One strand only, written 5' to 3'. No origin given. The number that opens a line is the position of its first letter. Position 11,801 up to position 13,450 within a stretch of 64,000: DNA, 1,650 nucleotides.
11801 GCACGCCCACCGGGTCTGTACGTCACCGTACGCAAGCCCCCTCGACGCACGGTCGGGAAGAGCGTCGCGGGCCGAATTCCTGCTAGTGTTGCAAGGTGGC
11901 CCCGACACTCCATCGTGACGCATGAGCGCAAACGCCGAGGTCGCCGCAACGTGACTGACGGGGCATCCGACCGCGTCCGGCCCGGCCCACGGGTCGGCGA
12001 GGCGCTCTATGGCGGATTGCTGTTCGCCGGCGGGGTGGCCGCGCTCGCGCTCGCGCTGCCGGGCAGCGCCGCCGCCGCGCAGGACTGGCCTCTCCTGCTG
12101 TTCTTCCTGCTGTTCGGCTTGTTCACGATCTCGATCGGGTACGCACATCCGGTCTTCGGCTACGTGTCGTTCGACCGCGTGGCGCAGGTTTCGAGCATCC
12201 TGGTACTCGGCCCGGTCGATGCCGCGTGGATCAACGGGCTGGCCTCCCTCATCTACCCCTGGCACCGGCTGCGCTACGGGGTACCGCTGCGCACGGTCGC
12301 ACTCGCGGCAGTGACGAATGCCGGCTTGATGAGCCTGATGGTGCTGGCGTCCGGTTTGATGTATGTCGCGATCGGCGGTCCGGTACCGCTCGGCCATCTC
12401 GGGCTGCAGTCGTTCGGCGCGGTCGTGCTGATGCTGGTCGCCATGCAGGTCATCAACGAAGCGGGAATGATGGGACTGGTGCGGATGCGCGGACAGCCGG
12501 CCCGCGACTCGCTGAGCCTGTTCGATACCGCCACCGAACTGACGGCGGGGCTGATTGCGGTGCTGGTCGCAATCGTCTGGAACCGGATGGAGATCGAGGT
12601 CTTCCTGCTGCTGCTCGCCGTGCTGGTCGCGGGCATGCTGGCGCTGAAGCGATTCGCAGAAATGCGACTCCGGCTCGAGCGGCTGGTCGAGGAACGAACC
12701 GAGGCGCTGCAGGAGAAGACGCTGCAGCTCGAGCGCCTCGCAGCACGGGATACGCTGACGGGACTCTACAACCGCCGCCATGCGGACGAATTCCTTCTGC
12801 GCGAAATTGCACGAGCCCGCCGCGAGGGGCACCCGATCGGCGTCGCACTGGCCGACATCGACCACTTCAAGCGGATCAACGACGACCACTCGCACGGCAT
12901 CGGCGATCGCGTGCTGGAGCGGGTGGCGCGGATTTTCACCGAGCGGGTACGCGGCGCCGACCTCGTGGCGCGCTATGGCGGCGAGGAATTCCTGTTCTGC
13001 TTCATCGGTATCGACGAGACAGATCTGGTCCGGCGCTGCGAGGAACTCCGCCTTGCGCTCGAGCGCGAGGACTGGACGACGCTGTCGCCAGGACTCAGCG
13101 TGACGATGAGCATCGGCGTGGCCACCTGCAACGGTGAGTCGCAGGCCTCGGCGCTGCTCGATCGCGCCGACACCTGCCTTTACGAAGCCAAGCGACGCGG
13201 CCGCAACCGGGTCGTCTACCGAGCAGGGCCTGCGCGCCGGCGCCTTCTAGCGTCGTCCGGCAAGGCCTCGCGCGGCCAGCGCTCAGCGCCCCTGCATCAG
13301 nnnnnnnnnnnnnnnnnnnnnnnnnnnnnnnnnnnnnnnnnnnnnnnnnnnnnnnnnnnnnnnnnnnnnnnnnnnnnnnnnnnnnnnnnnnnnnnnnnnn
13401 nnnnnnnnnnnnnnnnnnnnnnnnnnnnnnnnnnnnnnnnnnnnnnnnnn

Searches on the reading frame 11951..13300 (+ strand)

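Call 68: search_protein_families(library=pfam, proteins=[window:11951-13300:+], max_evalue=0.001)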
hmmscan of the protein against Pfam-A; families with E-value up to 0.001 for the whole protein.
window:11951-13300:+ (450 aa): 1 family
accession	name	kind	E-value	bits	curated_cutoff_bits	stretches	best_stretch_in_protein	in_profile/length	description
PF00990.26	GGDEF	-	1e-39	136.3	23.8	1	264-420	1-161/161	Diguanylate cyclase, GGDEF domain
